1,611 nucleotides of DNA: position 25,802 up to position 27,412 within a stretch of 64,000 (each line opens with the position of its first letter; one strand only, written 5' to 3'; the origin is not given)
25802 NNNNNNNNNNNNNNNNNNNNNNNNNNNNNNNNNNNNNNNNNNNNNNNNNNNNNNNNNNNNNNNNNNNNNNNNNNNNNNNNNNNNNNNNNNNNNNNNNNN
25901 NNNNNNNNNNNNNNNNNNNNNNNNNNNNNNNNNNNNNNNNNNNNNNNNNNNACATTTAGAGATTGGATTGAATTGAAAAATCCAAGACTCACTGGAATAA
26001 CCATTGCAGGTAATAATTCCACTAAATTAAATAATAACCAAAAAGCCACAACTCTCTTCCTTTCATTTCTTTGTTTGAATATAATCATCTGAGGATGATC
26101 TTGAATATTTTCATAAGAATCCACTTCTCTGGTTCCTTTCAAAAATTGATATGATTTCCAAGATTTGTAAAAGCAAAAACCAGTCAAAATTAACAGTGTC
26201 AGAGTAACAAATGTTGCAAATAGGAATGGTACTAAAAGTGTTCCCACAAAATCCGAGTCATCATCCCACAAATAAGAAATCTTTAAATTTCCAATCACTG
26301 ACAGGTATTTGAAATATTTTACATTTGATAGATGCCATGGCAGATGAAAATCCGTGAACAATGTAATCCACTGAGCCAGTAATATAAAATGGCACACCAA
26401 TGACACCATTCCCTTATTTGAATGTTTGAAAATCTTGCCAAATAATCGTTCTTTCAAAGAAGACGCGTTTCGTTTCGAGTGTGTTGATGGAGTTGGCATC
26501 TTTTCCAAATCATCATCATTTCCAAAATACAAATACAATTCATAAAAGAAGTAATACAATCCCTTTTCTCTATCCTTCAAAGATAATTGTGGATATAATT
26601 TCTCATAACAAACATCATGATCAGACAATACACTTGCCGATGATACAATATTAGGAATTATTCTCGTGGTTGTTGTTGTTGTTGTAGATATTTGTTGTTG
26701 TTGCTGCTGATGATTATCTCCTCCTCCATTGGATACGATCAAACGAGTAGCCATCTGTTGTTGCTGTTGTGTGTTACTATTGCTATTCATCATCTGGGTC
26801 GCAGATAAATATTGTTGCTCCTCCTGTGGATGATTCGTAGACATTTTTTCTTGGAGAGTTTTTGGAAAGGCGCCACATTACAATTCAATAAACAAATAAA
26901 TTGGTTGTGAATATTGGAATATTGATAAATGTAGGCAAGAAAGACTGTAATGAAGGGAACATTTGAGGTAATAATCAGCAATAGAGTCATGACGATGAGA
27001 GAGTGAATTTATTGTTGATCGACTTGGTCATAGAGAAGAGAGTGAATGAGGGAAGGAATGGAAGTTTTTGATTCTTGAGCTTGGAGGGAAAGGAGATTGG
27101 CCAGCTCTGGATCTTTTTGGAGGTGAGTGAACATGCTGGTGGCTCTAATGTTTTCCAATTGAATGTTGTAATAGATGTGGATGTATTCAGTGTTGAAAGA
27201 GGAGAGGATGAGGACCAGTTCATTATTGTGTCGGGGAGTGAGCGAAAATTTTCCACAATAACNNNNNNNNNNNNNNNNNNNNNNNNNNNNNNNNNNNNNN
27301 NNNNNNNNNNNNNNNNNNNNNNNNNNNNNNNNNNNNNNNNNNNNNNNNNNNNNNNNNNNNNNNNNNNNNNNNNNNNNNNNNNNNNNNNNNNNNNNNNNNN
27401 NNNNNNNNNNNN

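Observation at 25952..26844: Long minus-strand gene absent from the supplied ORF track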

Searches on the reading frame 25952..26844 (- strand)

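Call 5: search_protein_families(library=pfam, proteins=[window:25952-26844:-], max_evalue=1)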
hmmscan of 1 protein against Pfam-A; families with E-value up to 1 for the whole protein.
window:25952-26844:- (297 aa): 2 families
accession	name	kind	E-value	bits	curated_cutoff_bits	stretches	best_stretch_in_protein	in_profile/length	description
PF20008.5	DUF6429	-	0.18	11.9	31.6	1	213-234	8-29/71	Domain of unknown function (DUF6429)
PF15860.11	DUF4728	-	0.4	11.8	26.7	1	253-290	14-51/91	Domain of unknown function (DUF4728)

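Call 6: search_protein_families(library=ncbifam, proteins=[window:25952-26844:-], max_evalue=1)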
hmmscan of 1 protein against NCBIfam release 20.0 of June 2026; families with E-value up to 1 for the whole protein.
window:25952-26844:- (297 aa): 0 families
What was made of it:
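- On Prokaryotic or phage protein-coding gene (what the table-11 ORF track assumes): No NCBIfam hit (call 6).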

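Call 7: search_solved_structures(query=window:25952-26844:-, max_evalue=1, show_alignments=2)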
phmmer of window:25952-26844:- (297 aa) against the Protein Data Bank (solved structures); distinct sequences matched with E-value up to 1: 0.

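Call 8: find_homologous_proteins(query=window:25952-26844:-, max_evalue=0.001)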
Query window:25952-26844:-: 630 candidates shared short words with the query, none scored E <= 0.001.
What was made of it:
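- The first word-indexed protein search found nothing (call 8).
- Tried and rejected: The single-sequence word-indexed search (call 8) returned nothing, although a 99%-identical protein is in that collection.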

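Call 23: search_protein_representatives(protein=window:25952-26844:-)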
Query: 297 residues. Proteins with E-value up to 0.001 (for the whole library): 3; up to 1e-10: 2; up to 1e-30: 2. The best 3 are listed.
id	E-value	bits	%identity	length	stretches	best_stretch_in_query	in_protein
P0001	1.6e-196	667.6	99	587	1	1-297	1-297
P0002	1.8e-56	208.1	49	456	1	71-297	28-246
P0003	2.9e-06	43.3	32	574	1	93-297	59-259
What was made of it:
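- On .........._62913 orthogroup (Naegleriidae-restricted ~8-TM protein): E 1.6e-196 at 99% identity to N. gruberi, E 1.8e-56 to the metagenomic member and E 2.9e-6 to Willaertia with the single sequence (call 23).
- Exhaustive phmmer: P0001 at E 1.6e-196, 99% identity, 1-297 against 1-297 (call 23). The frame matches an annotated protein at 99% identity (call 23). Exhaustive HMMER over 1.84 billion representatives gave 3 hits, all from this family (call 23).
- Tried and rejected: The exhaustive phmmer search (call 23) corrected this.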

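Call 25: search_protein_families(library=pfam, proteins=[P0001, P0002, P0003], max_evalue=0.1)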
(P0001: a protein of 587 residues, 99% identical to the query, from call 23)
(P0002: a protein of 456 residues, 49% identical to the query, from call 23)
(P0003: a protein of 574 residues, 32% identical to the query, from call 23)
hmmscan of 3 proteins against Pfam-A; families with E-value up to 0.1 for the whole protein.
P0001 (587 aa): 0 families

P0002 (456 aa): 1 family
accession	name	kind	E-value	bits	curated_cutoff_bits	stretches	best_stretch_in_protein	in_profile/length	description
PF14880.11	COX14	-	0.025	14.8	25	1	383-400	16-33/59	Cytochrome oxidase c assembly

P0003 (574 aa): 0 families

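Call 26: list_cluster_members(proteins=[P0001, P0002, P0003])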
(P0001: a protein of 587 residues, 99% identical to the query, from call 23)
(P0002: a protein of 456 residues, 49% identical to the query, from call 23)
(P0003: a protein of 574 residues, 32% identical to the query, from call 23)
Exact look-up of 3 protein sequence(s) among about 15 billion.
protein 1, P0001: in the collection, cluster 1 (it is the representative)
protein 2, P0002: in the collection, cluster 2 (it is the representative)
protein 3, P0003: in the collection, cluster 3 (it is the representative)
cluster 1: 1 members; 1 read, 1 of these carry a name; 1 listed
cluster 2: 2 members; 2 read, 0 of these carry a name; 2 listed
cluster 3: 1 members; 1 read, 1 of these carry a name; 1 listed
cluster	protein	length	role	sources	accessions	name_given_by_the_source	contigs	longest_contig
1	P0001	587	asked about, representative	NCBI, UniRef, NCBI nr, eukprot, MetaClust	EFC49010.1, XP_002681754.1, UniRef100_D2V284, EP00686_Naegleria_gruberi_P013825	predicted protein [Naegleria gruberi] | Predicted protein n=1 Tax=Naegleria gruberi TaxID=5762 RepID=D2V284_NAEGR | uncharacterized protein NAEGRDRAFT_62913 [Naegleria gruberi]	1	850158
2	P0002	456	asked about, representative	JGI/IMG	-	-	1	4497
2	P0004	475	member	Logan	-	-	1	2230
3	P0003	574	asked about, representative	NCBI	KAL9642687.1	hypothetical protein ABK040_009766 [Willaertia magna]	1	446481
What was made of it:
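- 25952..26844 (-): 5' part of the coding sequence: codons 1-297 plus the first 2 nt of codon 298 of the Naegleria gruberi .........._62913 gene. It runs into the masked block. If the gene is intronless and 587 codons long like the reference model, the stop would lie at about 25081-25083. Source names (call 26).
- P0001 is N. gruberi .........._62913 on an 850-kb contig (call 26).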

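Call 27: find_encoding_contigs(protein=P0001, flank=10000, max_places=6)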
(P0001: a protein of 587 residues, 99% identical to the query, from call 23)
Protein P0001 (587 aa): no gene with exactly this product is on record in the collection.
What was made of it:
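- Tried and rejected: The source contig could not be fetched, and P0001 has no encoding contig on record (call 27), so the masked 3' half could not be recovered.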

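Call 29: predict_structure(protein=window:25952-26844:-)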
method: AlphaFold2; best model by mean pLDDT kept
length: 297 residues; sequences in the alignment: 1
mean_pLDDT: 45.3   pTM: 0.29
mean pLDDT of the five models: 45.3, 43.5, 42.7, 39.8, 38.9
residues with pLDDT >= 90: 0; 70-90: 10; 50-70: 74; < 50: 213
segments of 3 or more residues with pLDDT < 50: 1-155, 157-192, 236-247, 252-256, 294-297
pLDDT, mean of each block of 10 residues (from residue 1): 38 35 34 35 32 30 30 34 38 45 45 43 39 42 42 47 40 43 40 51 62 71 68 50 48 48 57 62 62 48
secondary structure, 60 per line:
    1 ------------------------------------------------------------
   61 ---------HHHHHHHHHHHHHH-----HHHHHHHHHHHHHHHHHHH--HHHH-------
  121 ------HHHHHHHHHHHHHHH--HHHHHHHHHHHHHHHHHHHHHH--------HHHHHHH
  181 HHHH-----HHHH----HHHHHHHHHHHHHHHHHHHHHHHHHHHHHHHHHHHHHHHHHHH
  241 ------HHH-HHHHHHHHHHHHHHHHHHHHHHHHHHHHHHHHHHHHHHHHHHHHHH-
elements in order: H70-83 H89-107 H110-113 H127-141 H144-165 H174-184 H190-193 H198-240 H251-296
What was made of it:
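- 26665..26841 (-): Residues 2-60: a Q/T/N/S-rich low-complexity N-terminal tail. It is predicted disordered and is not conserved among the orthologs. No secondary structure and pLDDT about 30 in the AF2 model (call 29).
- Tried and rejected: AlphaFold2 on the fragment alone gave pLDDT 45 (call 29).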

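Call 31: find_homologous_proteins(query=A1, max_evalue=0.001)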
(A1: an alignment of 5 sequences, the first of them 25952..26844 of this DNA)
Query A1 (5 sequences) (297 aa, profile of the alignment): 2 proteins with E <= 0.001 among 6875 candidates.
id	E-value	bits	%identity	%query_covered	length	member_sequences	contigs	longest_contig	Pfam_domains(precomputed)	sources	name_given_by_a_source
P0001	9.3e-297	1003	99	100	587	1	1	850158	-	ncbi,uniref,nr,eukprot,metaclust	ncbi:predicted protein [Naegleria gruberi]|uniref:Predicted protein n=1 Tax=Naegleria gruberi TaxID=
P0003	5.9e-252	855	31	52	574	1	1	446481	-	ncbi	ncbi:hypothetical protein ABK040_009766 [Willaertia magna]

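Call 32: search_solved_structures(query=A1, max_evalue=1, show_alignments=2)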
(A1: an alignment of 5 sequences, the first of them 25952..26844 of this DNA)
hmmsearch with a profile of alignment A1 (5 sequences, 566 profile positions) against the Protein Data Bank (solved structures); distinct sequences matched with E-value up to 1: 0.

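Call 34: find_encoding_contigs(protein=P0003, flank=6000, max_places=3)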
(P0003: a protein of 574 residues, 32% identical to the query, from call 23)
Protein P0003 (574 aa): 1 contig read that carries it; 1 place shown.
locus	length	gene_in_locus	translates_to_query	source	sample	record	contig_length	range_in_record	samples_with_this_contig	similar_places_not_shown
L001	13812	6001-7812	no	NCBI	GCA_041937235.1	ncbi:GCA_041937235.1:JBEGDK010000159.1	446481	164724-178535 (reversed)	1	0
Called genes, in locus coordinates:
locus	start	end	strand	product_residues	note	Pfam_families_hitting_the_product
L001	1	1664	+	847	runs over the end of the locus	PF00168:C2 (weak), PF00648:Peptidase_C2, PF01067:Calpain_III (weak)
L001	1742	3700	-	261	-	-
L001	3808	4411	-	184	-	PF00085:Thioredoxin, PF13098:Thioredoxin_2 (weak)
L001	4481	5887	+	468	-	PF01757:Acyl_transf_3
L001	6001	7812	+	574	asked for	-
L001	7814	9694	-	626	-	PF05600:CDK5RAP3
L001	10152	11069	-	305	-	-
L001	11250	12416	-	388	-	-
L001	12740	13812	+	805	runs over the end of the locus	-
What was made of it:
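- On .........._62913 orthogroup (Naegleriidae-restricted ~8-TM protein): The feature is not shared by Willaertia (call 34).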

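Call 35: find_encoding_contigs(protein=P0002, flank=6000, max_places=3)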
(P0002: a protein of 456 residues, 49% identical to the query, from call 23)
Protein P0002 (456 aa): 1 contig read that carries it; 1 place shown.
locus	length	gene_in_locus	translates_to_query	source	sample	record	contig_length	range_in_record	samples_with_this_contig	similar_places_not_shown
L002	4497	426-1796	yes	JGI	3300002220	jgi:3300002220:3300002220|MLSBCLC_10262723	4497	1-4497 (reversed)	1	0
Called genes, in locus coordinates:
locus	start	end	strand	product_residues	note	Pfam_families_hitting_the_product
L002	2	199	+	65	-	?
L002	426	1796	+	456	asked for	-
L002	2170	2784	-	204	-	-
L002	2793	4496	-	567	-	?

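Call 47: predict_structure(alignment_id=A2)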
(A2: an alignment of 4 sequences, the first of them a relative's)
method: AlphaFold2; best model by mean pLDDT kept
length: 587 residues; sequences in the alignment: 4
mean_pLDDT: 39.4   pTM: 0.22
mean pLDDT of the five models: 39.4, 37.5, 37.1, 37.1, 36.9
residues with pLDDT >= 90: 0; 70-90: 0; 50-70: 91; < 50: 496
segments of 3 or more residues with pLDDT < 50: 1-218, 220-222, 227-360, 384-396, 398-400, 427-493, 502-506, 524-526, 542-546, 561-587
pLDDT, mean of each block of 10 residues (from residue 1): 29 29 23 25 25 22 23 31 43 43 38 29 32 32 31 36 32 32 28 33 42 49 48 39 34 30 40 40 41 41 45 44 34 35 47 44 51 52 45 46 53 52 46 43 43 35 34 31 35 51 49 54 51 61 49 58 43 38 30
secondary structure, 60 per line:
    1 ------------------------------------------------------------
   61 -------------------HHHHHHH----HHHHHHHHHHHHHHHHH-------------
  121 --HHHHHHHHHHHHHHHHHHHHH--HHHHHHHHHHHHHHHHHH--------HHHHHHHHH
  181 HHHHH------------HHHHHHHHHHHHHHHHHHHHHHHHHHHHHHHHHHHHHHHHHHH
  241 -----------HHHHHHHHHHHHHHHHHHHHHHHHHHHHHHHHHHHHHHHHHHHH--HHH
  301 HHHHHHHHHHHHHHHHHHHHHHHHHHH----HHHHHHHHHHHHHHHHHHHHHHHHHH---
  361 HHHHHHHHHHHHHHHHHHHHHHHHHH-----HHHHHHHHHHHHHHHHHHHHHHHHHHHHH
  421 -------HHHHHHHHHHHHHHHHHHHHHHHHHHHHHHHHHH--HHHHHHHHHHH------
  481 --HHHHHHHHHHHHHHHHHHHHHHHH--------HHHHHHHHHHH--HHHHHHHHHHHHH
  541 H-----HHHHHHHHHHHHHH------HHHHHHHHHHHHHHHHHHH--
elements in order: H80-86 H91-107 H123-143 H146-163 H172-185 H198-240 H252-295 H298-327 H332-357 H361-386 H392-420 H428-461 H464-474 H483-506 H515-525 H528-541 H547-560 H567-585
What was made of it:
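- No usable 3D model was obtained (pLDDT 45 and 39; calls 29, 47).
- Tried and rejected: On the full-length protein with a 4-sequence alignment it gave pLDDT 39 (call 47).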

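Call 48: search_protein_families(library=pfam, alignment_id=A2, max_evalue=10)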
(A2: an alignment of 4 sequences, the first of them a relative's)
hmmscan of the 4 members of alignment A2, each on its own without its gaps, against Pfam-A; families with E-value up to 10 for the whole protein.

A. member 1, P0001 (587 aa): 0 families

B. families by the number of members that match (of 4 scanned): 1 family
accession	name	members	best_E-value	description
PF14880.11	COX14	2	0.025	Cytochrome oxidase c assembly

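Call 52: find_homologous_proteins(query=A3, max_evalue=10)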
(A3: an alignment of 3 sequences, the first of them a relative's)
Query A3 (3 sequences) (587 aa, profile of the alignment): 5 proteins with E <= 10 among 8000 candidates.
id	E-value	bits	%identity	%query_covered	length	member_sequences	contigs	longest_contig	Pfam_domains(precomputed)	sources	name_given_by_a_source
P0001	7.1e-298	1007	100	100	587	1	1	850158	-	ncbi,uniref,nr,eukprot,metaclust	ncbi:predicted protein [Naegleria gruberi]|uniref:Predicted protein n=1 Tax=Naegleria gruberi TaxID=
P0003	5.5e-273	925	39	73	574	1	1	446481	-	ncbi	ncbi:hypothetical protein ABK040_009766 [Willaertia magna]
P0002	1.3e-229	782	50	73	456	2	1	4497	-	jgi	-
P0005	1.8e-206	705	49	91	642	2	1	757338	-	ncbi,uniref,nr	ncbi:hypothetical protein FDP41_005841 [Naegleria fowleri]|uniref:Uncharacterized protein n=1 Tax=Na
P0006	4.4e-205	701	53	87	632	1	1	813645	-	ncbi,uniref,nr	ncbi:hypothetical protein C9374_011360 [Naegleria lovaniensis]|uniref:Uncharacterized protein n=1 Ta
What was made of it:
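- On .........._62913 orthogroup (Naegleriidae-restricted ~8-TM protein): Profile hits to N. fowleri and N. lovaniensis at E of about 1e-205 (call 52).
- The gene appears single-copy in each species: only one representative per species was found (calls 23, 52). The 3-species profile gave nothing else at E<=10 in the large protein collection (call 52).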

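Call 53: find_encoding_contigs(protein=P0005, flank=6000, max_places=2)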
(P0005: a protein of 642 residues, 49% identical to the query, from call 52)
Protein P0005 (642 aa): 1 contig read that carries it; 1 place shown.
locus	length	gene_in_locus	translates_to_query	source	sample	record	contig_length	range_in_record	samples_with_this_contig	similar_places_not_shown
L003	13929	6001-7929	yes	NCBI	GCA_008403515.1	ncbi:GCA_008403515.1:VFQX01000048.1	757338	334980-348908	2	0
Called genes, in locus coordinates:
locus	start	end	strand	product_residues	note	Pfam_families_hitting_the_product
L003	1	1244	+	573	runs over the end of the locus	PF25880:WHD_CHMP7_1st, PF03357:Snf7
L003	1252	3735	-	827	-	-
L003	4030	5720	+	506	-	PF14783:BBS2_Mid (faint), PF23743:Beta-prop_BBS7 (faint), PF01839:FG-GAP (faint), PF15907:Itfg2 (weak)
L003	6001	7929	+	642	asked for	-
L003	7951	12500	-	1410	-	PF00400:WD40 (faint), PF24807:WD40_CDC20-Fz, PF25174:Beta-prop_THOC3, PF23381:Beta-prop_IFT122_1st (weak), PF24796:WDR55 (weak), PF24814:WD40_Prp19 (weak), PF25173:Beta-prop_WDR3_1st, PF25175:Beta-prop_WDR5, +7 more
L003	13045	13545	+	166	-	-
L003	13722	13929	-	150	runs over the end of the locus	-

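Call 54: find_encoding_contigs(protein=P0006, flank=6000, max_places=2)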
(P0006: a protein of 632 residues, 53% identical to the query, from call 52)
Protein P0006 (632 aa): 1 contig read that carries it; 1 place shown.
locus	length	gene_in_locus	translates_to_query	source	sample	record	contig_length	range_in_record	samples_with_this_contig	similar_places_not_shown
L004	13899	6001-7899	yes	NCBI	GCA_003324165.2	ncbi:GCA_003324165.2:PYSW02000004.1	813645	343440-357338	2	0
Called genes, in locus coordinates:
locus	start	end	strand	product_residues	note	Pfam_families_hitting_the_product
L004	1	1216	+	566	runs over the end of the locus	PF25880:WHD_CHMP7_1st, PF03357:Snf7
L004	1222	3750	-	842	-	-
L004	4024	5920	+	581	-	PF23743:Beta-prop_BBS7 (faint), PF14783:BBS2_Mid (faint), PF01839:FG-GAP (faint), PF15907:Itfg2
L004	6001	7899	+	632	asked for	-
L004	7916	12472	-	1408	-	PF24807:WD40_CDC20-Fz, PF25174:Beta-prop_THOC3, PF23381:Beta-prop_IFT122_1st (weak), PF25171:Beta-prop_WDR36-Utp21_1st (weak), PF25173:Beta-prop_WDR3_1st, PF24796:WDR55 (weak), PF24814:WD40_Prp19 (weak), PF25175:Beta-prop_WDR5, +6 more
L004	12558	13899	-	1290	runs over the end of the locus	PF00063:Myosin_head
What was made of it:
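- On Prokaryotic or phage protein-coding gene (what the table-11 ORF track assumes): The orthologs sit in eukaryotic nuclear context (calls 34, 53, 54).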

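Call 59: search_protein_families(library=pfam, proteins=[P0005, P0006], max_evalue=10)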
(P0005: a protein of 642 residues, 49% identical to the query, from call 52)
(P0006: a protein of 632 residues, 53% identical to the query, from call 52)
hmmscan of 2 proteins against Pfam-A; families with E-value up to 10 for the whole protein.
P0005 (642 aa): 0 families

P0006 (632 aa): 1 family
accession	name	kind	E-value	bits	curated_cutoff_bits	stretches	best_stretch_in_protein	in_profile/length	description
PF05756.17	S-antigen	-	0.18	12.5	27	1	78-97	8-26/83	S-antigen protein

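Call 60: search_solved_structures(query=A4, max_evalue=10, show_alignments=1)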
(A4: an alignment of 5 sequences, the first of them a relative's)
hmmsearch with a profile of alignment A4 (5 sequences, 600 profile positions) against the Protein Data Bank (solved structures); distinct sequences matched with E-value up to 10: 0.
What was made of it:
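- On Any curated protein family (Pfam-A, NCBIfam) or protein of solved structure: PDB sequence and profile searches were empty at E<=10 (calls 7, 32, 60).
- The 5-species profile gave nothing at E<=10 against PDB sequences (call 60).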

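Call 64: find_related_loci(query=A4, collection=metagenome_contigs, flank=3000)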
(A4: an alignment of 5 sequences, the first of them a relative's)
Query A4 (587 aa) in metagenome_contigs; peptide patterns used: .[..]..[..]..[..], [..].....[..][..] (x = any residue, [..] = any of these).
600 stretches matched a pattern, but none encodes a relative of the query by tblastn (E <= 1e-3).

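Call 65: find_related_loci(query=A4, collection=genome_contigs, flank=3000)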
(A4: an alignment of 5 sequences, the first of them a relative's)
Query A4 (587 aa) in genome_contigs; peptide patterns used: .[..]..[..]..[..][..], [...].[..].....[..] (x = any residue, [..] = any of these).
62 stretches matched a pattern, but none encodes a relative of the query by tblastn (E <= 1e-3).
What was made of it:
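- On Prokaryotic or phage protein-coding gene (what the table-11 ORF track assumes): No relative in the prokaryotic genome contigs (call 65).
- Tried and rejected: Pattern-seeded scans of the metagenome and prokaryotic genome contigs with the 5-species alignment found no further relatives (calls 64, 65).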

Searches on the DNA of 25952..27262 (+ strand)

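Call 16: search_dna_similar(query=window:25952-27262:+, collection=phages, mode=distant, max_evalue=0.01)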
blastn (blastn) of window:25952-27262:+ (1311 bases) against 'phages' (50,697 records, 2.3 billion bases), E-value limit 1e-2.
No match.

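Call 17: search_dna_similar(query=window:25952-27262:+, collection=plasmids, mode=distant, max_evalue=0.01)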
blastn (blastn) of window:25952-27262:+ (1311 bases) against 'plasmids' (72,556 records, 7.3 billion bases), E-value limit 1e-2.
No match.
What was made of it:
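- On Prokaryotic or phage protein-coding gene (what the table-11 ORF track assumes): No phage or plasmid DNA match (calls 16, 17).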

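Call 21: search_rna_families(source=window, start=25952, end=27262, threshold=evalue, max_evalue=1)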
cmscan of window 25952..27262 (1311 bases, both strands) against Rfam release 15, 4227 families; matches with E-value up to 1: 2.
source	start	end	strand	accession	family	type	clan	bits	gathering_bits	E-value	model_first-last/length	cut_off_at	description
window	26322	26363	+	RF00292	snoTBR5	Gene; snRNA; snoRNA; CD-box;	-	16.9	44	0.63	1-94/94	no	Small nucleolar RNA TBR5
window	26617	26707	-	RF01675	CrcZ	Gene; sRNA;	-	15.6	95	0.12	1-398/398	no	Pseudomonas sRNA CrcZ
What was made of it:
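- Tried and rejected: Rfam at E<=1 gave only two sub-threshold chance matches (call 21).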
